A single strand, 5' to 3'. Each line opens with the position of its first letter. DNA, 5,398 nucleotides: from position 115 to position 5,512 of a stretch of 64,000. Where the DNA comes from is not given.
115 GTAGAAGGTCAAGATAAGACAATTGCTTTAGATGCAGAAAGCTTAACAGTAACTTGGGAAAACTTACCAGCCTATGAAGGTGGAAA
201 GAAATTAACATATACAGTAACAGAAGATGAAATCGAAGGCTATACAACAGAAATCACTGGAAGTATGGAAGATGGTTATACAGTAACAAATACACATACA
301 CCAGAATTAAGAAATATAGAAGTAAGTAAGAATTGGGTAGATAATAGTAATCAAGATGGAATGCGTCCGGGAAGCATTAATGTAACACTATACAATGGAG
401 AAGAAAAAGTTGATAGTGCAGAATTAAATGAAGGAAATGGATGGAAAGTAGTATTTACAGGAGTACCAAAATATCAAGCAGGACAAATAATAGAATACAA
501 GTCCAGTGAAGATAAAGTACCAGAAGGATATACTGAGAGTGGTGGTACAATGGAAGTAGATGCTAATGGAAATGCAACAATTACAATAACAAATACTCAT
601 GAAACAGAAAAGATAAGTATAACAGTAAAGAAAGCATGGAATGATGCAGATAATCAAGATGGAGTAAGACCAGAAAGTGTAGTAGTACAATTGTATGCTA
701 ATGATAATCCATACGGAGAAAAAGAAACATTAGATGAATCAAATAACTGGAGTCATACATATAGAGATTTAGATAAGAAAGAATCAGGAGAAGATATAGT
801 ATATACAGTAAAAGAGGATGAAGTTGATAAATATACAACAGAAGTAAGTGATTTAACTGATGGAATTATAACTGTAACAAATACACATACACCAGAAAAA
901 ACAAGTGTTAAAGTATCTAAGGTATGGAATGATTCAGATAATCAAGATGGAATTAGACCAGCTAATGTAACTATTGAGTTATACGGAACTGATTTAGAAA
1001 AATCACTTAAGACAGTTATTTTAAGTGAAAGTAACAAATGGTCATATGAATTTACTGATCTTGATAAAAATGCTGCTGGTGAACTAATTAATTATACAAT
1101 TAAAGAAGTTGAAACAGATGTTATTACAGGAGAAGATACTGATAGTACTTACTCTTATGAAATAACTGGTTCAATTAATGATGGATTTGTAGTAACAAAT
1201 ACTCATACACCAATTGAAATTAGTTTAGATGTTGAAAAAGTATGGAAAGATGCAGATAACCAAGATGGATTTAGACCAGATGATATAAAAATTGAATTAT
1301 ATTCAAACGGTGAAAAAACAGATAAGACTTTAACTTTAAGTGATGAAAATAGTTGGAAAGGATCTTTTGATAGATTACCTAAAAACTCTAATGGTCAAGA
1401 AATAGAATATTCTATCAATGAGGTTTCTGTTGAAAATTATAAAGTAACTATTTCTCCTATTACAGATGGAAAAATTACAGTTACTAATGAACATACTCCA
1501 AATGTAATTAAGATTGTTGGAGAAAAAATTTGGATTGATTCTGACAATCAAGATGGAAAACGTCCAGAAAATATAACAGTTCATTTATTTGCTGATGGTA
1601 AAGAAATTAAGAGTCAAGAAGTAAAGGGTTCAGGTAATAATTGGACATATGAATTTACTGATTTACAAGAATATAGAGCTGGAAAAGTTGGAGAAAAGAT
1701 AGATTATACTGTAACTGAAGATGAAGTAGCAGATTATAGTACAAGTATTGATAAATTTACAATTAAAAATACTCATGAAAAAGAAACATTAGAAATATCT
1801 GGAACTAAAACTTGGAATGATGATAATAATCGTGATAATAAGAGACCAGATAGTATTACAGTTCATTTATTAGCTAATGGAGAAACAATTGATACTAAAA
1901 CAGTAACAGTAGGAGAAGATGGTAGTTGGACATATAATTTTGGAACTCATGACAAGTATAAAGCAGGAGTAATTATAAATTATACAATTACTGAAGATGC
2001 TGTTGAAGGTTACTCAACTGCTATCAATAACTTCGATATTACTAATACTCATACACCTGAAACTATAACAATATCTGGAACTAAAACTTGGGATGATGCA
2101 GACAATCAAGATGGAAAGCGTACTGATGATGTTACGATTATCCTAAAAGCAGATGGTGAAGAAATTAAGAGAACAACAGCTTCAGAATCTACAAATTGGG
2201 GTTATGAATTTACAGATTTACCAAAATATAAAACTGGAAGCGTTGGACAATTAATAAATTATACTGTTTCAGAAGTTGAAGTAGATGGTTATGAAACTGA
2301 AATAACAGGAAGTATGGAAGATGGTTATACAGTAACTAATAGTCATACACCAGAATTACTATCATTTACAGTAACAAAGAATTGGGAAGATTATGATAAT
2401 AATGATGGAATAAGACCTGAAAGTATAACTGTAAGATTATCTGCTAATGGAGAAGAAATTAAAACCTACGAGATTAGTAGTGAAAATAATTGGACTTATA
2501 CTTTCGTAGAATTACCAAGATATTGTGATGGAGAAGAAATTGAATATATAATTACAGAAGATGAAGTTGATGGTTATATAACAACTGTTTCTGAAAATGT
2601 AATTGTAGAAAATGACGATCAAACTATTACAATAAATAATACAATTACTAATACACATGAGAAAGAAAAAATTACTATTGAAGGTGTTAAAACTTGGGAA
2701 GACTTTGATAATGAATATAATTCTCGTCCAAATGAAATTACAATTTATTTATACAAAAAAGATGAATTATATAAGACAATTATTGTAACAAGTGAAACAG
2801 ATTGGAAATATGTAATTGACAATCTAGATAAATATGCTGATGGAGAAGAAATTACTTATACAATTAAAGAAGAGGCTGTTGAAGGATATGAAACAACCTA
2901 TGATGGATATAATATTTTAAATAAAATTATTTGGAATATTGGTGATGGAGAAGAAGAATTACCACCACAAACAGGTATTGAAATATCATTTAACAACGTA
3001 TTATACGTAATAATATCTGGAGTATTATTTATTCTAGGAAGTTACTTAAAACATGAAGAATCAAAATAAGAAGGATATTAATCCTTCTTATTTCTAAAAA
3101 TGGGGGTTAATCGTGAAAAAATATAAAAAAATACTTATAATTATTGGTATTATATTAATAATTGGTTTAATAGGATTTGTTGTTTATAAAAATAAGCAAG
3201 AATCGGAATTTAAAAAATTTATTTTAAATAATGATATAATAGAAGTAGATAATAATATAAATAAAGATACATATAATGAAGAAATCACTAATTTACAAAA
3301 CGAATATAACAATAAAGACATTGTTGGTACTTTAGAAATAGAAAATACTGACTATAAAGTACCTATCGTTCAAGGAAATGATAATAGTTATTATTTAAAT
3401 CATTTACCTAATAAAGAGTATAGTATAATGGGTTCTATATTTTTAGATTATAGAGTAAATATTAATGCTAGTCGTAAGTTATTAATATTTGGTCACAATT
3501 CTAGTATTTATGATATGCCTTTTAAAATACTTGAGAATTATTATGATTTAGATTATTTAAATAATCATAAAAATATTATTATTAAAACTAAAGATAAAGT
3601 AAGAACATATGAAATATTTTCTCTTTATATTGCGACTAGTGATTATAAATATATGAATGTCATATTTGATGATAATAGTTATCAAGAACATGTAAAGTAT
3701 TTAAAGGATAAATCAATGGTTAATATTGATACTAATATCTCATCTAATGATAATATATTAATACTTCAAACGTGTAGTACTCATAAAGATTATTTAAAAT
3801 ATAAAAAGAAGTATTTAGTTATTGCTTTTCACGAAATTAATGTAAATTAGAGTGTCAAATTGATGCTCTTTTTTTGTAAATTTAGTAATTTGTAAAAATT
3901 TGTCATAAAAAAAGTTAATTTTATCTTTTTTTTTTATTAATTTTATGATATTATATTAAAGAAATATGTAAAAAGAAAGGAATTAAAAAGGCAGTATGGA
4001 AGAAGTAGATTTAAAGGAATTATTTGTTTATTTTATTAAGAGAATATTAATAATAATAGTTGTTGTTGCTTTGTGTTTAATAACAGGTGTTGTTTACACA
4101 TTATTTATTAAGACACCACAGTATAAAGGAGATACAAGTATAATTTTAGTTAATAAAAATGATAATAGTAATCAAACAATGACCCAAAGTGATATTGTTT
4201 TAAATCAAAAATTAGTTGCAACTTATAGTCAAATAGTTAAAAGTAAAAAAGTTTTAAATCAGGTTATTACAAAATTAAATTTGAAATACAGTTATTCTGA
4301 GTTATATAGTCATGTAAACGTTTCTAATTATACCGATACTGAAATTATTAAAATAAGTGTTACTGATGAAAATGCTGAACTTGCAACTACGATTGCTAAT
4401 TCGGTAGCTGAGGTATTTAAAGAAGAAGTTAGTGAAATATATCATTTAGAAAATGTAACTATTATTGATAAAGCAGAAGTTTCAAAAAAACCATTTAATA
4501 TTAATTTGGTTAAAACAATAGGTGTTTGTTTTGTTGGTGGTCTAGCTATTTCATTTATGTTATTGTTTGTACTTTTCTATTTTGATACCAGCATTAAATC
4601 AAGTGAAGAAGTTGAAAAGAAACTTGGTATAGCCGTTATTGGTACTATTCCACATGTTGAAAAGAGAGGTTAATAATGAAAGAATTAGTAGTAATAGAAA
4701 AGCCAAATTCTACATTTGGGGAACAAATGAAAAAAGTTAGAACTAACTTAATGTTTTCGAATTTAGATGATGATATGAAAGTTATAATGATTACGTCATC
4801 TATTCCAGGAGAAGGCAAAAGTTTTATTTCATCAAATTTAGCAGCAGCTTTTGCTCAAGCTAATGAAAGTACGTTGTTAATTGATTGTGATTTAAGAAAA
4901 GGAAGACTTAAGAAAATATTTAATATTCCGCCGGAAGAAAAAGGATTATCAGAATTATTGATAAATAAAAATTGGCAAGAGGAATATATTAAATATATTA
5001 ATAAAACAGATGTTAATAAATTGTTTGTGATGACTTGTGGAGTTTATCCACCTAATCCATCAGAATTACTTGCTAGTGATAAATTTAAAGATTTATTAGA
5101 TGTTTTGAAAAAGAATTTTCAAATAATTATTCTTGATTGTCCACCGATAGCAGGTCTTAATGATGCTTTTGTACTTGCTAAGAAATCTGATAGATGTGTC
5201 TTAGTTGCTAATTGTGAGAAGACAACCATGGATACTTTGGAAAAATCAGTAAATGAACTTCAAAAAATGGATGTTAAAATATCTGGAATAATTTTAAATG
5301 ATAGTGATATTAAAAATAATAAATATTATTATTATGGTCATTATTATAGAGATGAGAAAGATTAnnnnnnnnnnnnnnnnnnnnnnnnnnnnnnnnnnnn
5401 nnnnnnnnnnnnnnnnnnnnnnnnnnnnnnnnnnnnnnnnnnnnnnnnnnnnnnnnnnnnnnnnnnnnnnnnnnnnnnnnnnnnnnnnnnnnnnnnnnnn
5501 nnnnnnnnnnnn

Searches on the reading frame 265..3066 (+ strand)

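Call 84: search_protein_families(library=pfam, proteins=[window:265-3066:+], max_evalue=0.00001)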
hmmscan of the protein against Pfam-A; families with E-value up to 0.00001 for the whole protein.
window:265-3066:+ (934 aa): 2 families
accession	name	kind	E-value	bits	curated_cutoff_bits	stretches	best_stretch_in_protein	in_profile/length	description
PF05738.19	Cna_B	-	2.2e-206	669.4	22.3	9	418-503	2-87/87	Cna protein B-type domain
PF07654.21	C1-set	-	1.7e-07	31.9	21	0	715-748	24-61/86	Immunoglobulin C1-set domain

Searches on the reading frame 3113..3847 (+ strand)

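Call 63: search_protein_families(library=pfam, proteins=[window:3113-3847:+], max_evalue=1)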
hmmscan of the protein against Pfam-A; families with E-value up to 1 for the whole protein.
window:3113-3847:+ (245 aa): 4 families
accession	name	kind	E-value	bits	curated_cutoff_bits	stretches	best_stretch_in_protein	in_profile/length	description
PF04203.18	Sortase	-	1.4e-12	47.9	26.6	1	74-238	1-122/125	Sortase domain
PF07760.16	DUF1616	-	0.0076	15.9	31.6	1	3-89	152-235/307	Protein of unknown function (DUF1616)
PF00335.26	Tetraspanin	-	0.07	13.2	32.1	1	4-65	79-141/225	Tetraspanin family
PF13786.12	DUF4179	-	0.61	11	30.1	1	2-70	4-72/94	Domain of unknown function (DUF4179)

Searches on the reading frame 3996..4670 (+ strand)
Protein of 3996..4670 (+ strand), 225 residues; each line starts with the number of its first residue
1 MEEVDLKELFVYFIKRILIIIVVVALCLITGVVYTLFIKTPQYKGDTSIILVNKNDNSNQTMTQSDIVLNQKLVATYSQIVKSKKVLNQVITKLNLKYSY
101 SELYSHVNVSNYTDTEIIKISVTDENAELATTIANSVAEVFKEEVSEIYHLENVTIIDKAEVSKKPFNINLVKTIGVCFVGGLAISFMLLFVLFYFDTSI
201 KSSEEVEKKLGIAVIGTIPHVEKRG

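Call 63: search_protein_families(library=pfam, proteins=[window:3996-4670:+], max_evalue=1)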
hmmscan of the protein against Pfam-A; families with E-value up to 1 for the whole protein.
window:3996-4670:+ (225 aa): 5 families
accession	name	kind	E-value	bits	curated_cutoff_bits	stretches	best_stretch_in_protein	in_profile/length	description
PF02706.20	Wzz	-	2.6e-18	66.5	25.5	1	2-94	1-91/91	Chain length determinant protein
PF13807.11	GNVR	-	0.0067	16.8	27.7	1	142-192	29-79/82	G-rich domain on putative tyrosine kinase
PF11539.13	DUF3228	-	0.036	14.1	25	1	87-132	32-79/194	Protein of unknown function (DUF3228)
PF09905.14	VF530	-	0.044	14.4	27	1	87-122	10-45/63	DNA-binding protein VF530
PF19300.4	BPD_transp_1_N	-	0.43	11.2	23.8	1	12-82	4-70/114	Binding-prot-dependent transport system membrane comp, N-term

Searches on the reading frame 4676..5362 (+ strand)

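Call 63: search_protein_families(library=pfam, proteins=[window:4676-5362:+], max_evalue=1)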
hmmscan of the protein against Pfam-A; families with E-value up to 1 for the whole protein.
window:4676-5362:+ (229 aa): 11 families
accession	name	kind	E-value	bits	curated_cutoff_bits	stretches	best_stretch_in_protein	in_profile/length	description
PF13614.12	AAA_31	-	1.9e-13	51.2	27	1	34-199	1-168/177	AAA domain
PF10609.15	ParA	-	1e-10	41.9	27.1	1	35-214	4-179/246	NUBPL iron-transfer P-loop NTPase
PF01656.29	CbiA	-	3.9e-09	37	25.4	1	37-214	1-87/125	CobQ/CobB/MinD/ParA nucleotide binding domain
PF02374.21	ArsA_ATPase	-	4.2e-06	26.6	24.3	2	173-209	208-244/305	Anion-transporting ATPase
PF06564.18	CBP_BcsQ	-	7.8e-06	26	21.3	1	34-190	1-157/234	Cellulose biosynthesis protein BcsQ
PF00142.24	Fer4_NifH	-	0.003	17.5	25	1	45-210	10-184/271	4Fe-4S iron sulfur cluster binding proteins, NifH/frxC family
PF13500.12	AAA_26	-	0.0063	16.8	27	1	173-210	130-167/198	AAA domain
PF04748.18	Polysacc_deac_2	-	0.025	14.1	27.5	1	161-203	164-206/212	Divergent polysaccharide deacetylase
PF01268.25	FTHFS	-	0.037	12.7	27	1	6-67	24-90/556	Formate--tetrahydrofolate ligase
PF20720.3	nSTAND3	-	0.041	14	27.2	1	35-69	18-51/155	Novel STAND NTPase 3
PF09140.17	MipZ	-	0.052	13.3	20.7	1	36-156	2-108/262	ATPase MipZ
